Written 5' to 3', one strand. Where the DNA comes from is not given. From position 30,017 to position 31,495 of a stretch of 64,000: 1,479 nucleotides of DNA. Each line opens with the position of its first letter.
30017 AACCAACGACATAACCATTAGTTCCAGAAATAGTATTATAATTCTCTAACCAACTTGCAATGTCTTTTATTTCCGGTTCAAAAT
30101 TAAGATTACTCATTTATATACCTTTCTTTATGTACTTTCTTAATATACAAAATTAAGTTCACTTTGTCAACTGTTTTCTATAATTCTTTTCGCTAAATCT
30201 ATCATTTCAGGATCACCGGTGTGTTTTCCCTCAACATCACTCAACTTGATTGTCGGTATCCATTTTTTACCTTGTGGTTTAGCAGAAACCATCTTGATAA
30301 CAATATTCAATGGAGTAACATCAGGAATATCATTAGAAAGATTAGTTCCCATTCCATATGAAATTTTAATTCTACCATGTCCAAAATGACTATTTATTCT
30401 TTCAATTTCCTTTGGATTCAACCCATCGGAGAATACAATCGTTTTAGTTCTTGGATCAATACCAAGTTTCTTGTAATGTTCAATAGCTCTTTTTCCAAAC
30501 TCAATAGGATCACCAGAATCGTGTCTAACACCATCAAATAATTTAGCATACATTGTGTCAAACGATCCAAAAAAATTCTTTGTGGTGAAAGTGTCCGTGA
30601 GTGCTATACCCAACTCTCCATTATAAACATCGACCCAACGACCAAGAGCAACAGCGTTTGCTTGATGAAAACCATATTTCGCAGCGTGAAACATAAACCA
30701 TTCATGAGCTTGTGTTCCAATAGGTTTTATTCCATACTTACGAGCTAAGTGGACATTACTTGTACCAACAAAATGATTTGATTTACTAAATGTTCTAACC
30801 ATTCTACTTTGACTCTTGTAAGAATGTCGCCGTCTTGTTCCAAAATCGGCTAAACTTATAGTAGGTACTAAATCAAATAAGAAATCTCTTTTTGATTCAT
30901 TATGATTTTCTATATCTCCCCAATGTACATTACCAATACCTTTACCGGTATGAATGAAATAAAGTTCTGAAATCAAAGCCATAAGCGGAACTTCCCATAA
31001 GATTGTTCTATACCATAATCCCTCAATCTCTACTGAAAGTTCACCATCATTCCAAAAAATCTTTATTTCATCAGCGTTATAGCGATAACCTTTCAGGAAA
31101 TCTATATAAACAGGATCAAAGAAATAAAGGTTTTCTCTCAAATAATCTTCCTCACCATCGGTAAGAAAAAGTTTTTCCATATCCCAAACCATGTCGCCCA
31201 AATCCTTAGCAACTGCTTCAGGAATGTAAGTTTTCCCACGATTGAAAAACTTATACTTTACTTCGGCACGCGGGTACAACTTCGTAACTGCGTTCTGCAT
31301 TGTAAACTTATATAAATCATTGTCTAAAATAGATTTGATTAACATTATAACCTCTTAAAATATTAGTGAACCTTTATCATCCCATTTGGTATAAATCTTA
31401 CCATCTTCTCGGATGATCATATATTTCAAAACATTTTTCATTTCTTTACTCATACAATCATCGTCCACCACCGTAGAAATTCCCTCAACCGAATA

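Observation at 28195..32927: Complete deamidated NAD salvage pathway (pncA, pncB, nadD, nadE) in a phage: candidate third NAD-reconstitution anti-defence system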

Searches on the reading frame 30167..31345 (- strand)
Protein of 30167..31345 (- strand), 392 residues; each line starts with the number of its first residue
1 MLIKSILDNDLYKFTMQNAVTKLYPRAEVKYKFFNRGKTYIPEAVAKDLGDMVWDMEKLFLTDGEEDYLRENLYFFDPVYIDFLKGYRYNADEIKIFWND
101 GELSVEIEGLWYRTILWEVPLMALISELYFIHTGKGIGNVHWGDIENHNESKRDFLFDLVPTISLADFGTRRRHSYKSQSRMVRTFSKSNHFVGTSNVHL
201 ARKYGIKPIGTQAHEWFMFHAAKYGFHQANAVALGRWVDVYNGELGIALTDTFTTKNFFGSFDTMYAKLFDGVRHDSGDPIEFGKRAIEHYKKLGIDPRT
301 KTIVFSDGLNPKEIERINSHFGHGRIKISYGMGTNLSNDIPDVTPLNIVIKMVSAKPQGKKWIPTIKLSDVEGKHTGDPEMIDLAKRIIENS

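Call 3: search_protein_families(library=pfam, proteins=[window:30167-31345:-], max_evalue=0.01)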
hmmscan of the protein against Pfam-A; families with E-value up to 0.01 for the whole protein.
window:30167-31345:- (392 aa): 2 families
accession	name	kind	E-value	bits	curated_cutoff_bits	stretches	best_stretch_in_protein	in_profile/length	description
PF04095.22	NAPRTase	-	1.2e-62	212.3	20.8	1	164-387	2-233/239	Nicotinate phosphoribosyltransferase (NAPRTase) family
PF17767.7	NAPRTase_N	-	7e-33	114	32.6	1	7-126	1-125/125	Nicotinate phosphoribosyltransferase (NAPRTase) N-terminal domain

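Call 4: search_protein_families(library=ncbifam, proteins=[window:30167-31345:-], max_evalue=0.01)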
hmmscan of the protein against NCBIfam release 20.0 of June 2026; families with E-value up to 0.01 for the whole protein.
window:30167-31345:- (392 aa): 9 families
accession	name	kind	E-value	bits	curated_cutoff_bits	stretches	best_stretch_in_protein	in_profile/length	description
NF003704.0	PRK05321.1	subfamily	9.4e-137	456.2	379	1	1-383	8-383/398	nicotinate phosphoribosyltransferase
TIGR01514.1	NAPRTase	equivalog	8e-122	407.1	269.55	1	3-387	2-393/399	nicotinate phosphoribosyltransferase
NF006695.0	PRK09243.1-2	equivalog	3.3e-22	78.8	469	1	164-376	152-355/480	nicotinate phosphoribosyltransferase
TIGR01513.1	NAPRTase_put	equivalog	1e-21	77.4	297.4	1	164-376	146-344/452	nicotinate phosphoribosyltransferase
NF006696.0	PRK09243.1-3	equivalog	2.7e-19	69.2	503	1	161-359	154-341/451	nicotinate phosphoribosyltransferase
NF009131.0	PRK12484.1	equivalog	3.4e-16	59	330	1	165-360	152-337/455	nicotinate phosphoribosyltransferase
NF006694.0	PRK09243.1-1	equivalog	3e-12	46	663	1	164-374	153-353/485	nicotinate phosphoribosyltransferase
NF006698.0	PRK09243.1-5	equivalog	5.3e-10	38.6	531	1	165-356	162-335/440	nicotinate phosphoribosyltransferase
NF006697.0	PRK09243.1-4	equivalog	6.3e-08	31.6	776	1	7-377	11-357/488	nicotinate phosphoribosyltransferase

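Call 11: search_dna_similar(query=window:30167-31345:-, collection=phages, mode=protein, max_rows=40)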
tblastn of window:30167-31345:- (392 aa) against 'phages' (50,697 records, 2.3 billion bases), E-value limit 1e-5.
Records with a match: 16; places in all: 16; records where one place covers at least 80% of the query: 16.
Best place of each record, by identity: <60% 16.
By first word of the organism name: uncultured 4; Bacteriophage 4; Acinetobacter 2; Agrobacterium 2; Bacillus 2; Moraxella 1; Sinorhizobium 1.
By host as written in the record: - 10; Agrobacterium tumefaciens C58 2; Bacillus megaterium str. ATCC 43725 2; Moraxella catarrhalis 1; Sinohrizobium meliloti NRRL L-50 1.
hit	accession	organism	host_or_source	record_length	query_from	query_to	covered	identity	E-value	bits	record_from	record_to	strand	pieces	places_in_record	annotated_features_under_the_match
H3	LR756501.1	uncultured phage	metagenomic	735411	2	392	100%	51.9%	1e-118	384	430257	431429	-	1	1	record has no annotation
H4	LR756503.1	uncultured phage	metagenomic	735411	2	392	100%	51.9%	1e-118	384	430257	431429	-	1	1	record has no annotation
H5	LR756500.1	uncultured phage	metagenomic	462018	2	387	98%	52.4%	6e-117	379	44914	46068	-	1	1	record has no annotation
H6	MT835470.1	Bacteriophage sp.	human fecal samples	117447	1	378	96%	41.5%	6e-83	281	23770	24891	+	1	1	record has no annotation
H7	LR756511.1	uncultured phage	metagenomic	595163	1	379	97%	40.6%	2e-72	251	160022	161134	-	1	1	record has no annotation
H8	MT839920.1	Bacteriophage sp.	human fecal samples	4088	1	377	96%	40.8%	9e-78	266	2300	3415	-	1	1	record has no annotation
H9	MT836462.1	Bacteriophage sp.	human fecal samples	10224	2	377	96%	39.5%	5e-80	273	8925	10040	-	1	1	record has no annotation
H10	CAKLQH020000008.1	Acinetobacter phage MD-2021a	not known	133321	2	378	96%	37.6%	6e-65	229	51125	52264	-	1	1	pncB: nicotinate phosphoribosyltransferase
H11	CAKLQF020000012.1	Acinetobacter phage MD-2021a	not known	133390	2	378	96%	37.6%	6e-65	229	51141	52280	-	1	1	pncB: nicotinate phosphoribosyltransferase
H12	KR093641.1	Moraxella phage Mcat17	Moraxella catarrhalis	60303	2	374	95%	37.3%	1e-63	226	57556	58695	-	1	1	none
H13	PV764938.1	Sinorhizobium phage Phosso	Sinohrizobium meliloti NRRL L-50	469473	2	388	99%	31.8%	1e-46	177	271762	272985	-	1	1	nicotinate phosphoribosyltransferase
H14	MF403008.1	Agrobacterium phage Atu_ph07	Agrobacterium tumefaciens C58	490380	2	391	99%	30.8%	9e-44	168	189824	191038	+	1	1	nicotinate phosphoribosyltransferase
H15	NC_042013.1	Agrobacterium phage Atu_ph07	Agrobacterium tumefaciens C58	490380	2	391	99%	30.8%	9e-44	168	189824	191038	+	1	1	nicotinate phosphoribosyltransferase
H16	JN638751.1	Bacillus phage G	Bacillus megaterium str. ATCC 43725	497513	10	370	92%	24.9%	6e-8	61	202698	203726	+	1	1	277: gp277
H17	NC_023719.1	Bacillus phage G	Bacillus megaterium str. ATCC 43725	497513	10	370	92%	24.9%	6e-8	61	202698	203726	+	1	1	277: gp277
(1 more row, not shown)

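Call 12: get_annotated_region(hit=H3, flank=8000)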
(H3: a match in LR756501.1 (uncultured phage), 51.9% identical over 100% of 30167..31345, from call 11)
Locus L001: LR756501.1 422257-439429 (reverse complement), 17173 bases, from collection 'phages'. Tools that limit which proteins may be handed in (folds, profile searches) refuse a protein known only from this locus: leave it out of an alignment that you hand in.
description: uncultured phage genome assembly, chromosome: 1.
organism: uncultured phage (NCBI taxid 278008)
taxonomy: Viruses; environmental samples
host: -; source: metagenomic; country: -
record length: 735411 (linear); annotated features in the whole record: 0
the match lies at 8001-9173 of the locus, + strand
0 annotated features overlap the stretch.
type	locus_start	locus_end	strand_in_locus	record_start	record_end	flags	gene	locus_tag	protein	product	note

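Call 13: get_annotated_region(hit=H5, flank=8000)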
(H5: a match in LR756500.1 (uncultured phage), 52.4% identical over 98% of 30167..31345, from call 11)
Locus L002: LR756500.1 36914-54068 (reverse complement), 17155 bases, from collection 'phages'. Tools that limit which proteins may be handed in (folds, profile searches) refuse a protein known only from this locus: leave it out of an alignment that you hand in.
description: uncultured phage genome assembly, chromosome: 1.
organism: uncultured phage (NCBI taxid 278008)
taxonomy: Viruses; environmental samples
host: -; source: metagenomic; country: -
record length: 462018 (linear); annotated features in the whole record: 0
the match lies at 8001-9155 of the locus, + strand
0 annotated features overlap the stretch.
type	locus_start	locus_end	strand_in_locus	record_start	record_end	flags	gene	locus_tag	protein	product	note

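Call 14: get_annotated_region(hit=H6, flank=8000)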
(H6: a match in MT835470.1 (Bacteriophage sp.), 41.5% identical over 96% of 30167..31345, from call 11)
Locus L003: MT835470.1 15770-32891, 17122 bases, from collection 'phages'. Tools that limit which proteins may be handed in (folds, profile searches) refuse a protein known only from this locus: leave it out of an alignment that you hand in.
description: UNVERIFIED: Bacteriophage sp. clone scaffold_2 genomic sequence.
organism: Bacteriophage sp. (NCBI taxid 38018)
taxonomy: Viruses
host: -; source: human fecal samples; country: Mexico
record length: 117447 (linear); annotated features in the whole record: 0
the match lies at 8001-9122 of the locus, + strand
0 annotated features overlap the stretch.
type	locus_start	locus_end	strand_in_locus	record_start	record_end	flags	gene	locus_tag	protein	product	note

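Call 15: get_annotated_region(hit=H7, flank=8000)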
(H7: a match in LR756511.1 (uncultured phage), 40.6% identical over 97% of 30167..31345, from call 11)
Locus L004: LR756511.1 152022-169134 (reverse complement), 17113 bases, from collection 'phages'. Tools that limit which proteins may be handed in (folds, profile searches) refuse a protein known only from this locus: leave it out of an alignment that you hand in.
description: uncultured phage genome assembly, chromosome: 1.
organism: uncultured phage (NCBI taxid 278008)
taxonomy: Viruses; environmental samples
host: -; source: metagenomic; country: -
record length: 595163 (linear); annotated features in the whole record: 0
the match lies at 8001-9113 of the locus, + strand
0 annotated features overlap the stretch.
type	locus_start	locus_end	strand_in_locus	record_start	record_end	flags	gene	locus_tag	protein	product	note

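Call 30: search_protein_families(library=phrogs, proteins=[window:30167-31345:-], max_evalue=0.001)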
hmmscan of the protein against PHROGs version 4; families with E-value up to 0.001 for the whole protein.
window:30167-31345:- (392 aa): 1 family
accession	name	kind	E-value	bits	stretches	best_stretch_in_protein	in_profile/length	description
phrog_448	-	other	5.6e-20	72.7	1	160-366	189-427/500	nicotinamide phosphoribosyl transferase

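Call 43: find_related_loci(query=window:30167-31345:-, collection=viral_contigs, flank=8000)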
Query window:30167-31345:- (392 aa) in viral_contigs; peptide patterns used: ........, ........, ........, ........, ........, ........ (x = any residue, [..] = any of these).
10 stretches matched a pattern; 8 encode a relative of the query (tblastn E <= 1e-3); 8 distinct loci.
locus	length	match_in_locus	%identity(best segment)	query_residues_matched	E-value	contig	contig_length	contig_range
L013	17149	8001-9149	64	1-389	2e-166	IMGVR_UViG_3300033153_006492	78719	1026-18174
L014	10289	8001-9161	52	1-389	2e-127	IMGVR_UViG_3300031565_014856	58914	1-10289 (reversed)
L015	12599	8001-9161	52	1-389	2e-127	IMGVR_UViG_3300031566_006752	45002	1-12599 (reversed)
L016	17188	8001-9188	51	1-389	8e-126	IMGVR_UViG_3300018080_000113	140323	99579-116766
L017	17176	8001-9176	51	2-392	2e-121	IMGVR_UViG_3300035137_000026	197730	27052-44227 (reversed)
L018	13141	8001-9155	49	2-389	3e-120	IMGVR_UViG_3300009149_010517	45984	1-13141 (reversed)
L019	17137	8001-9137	46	8-389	4e-102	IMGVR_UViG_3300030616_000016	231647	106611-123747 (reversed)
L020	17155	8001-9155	39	2-387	1e-76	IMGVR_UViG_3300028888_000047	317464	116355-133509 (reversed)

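Call 74: search_solved_structures(query=window:30167-31345:-, max_evalue=1e-10, show_alignments=1)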
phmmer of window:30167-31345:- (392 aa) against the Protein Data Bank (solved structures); distinct sequences matched with E-value up to 1e-10: 6.
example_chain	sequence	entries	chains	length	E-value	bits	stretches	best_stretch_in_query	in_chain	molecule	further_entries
2im5_A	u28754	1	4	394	6.3e-95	322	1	2-386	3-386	Nicotinate phosphoribosyltransferase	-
3os4_A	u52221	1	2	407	2e-77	264.4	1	3-386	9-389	Nicotinate phosphoribosyltransferase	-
1yir_A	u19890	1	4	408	6.8e-76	259.3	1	2-389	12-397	Nicotinate phosphoribosyltransferase 2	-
1vlp_A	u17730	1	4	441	4.8e-57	197.2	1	2-386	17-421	nicotinate phosphoribosyltransferase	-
4hl7_A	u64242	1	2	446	1.8e-56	195.3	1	2-374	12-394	Nicotinate phosphoribosyltransferase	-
1ybe_A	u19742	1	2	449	2.8e-54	188.2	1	2-383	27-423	Nicotinate phosphoribosyltransferase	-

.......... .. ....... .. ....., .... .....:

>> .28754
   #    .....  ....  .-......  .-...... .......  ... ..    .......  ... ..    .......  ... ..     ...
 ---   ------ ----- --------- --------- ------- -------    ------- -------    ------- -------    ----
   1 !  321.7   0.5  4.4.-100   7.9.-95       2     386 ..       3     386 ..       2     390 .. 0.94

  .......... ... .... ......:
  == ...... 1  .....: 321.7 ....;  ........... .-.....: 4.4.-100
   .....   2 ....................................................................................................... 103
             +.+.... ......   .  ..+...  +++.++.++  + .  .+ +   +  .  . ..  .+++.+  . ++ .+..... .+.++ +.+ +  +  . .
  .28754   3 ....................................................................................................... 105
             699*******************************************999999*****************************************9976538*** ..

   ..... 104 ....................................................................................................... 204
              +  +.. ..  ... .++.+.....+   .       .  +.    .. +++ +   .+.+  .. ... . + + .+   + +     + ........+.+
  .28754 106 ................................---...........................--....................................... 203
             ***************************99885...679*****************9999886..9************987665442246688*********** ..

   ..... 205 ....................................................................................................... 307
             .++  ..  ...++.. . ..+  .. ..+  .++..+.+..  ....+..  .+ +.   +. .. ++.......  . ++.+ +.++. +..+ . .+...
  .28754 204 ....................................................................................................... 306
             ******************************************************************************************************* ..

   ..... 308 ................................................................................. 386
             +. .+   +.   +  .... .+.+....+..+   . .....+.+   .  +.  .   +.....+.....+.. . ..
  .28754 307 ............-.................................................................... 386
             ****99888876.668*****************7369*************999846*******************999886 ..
